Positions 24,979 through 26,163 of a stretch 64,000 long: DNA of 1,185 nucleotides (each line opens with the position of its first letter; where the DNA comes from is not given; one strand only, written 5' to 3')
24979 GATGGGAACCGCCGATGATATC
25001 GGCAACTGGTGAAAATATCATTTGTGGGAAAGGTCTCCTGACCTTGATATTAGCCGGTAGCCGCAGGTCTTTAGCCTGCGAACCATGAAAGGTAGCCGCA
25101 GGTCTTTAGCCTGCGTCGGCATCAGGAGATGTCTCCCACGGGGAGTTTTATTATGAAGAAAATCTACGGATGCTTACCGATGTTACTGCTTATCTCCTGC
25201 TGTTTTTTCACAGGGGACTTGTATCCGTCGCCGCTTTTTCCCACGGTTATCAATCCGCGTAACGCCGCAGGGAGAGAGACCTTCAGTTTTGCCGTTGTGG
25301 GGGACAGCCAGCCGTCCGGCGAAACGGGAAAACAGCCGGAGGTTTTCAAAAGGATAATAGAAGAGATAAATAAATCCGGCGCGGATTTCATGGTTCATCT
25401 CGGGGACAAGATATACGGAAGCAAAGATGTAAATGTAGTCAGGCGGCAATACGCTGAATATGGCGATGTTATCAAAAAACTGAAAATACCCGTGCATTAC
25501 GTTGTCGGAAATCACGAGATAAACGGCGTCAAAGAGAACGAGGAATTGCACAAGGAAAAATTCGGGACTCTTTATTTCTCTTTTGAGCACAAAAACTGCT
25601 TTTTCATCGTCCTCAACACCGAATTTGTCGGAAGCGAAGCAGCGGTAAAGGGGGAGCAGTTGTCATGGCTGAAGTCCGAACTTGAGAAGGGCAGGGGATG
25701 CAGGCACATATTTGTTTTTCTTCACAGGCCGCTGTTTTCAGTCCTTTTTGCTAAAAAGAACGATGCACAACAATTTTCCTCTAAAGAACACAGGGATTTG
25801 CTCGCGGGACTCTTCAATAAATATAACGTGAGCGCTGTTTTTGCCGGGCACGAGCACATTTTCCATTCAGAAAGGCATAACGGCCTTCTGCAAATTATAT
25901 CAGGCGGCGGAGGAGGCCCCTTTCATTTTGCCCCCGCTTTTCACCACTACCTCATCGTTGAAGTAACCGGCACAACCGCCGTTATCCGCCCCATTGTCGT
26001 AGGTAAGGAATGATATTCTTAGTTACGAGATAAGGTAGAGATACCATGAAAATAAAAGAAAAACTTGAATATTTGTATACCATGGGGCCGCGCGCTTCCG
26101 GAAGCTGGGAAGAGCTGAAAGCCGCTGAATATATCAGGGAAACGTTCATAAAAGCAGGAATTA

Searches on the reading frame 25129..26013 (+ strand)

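Call 3: search_protein_families(library=pfam, proteins=[window:25129-26013:+], max_evalue=0.01)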
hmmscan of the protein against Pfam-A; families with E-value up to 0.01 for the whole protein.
window:25129-26013:+ (294 aa): 2 families
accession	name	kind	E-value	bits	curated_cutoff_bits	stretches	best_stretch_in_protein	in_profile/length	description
PF00149.33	Metallophos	-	2.2e-15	58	21.5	1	53-244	2-190/191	Calcineurin-like phosphoesterase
PF12850.12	Metallophos_2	-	5.7e-07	30.1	27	1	71-280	14-152/154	Calcineurin-like phosphoesterase superfamily domain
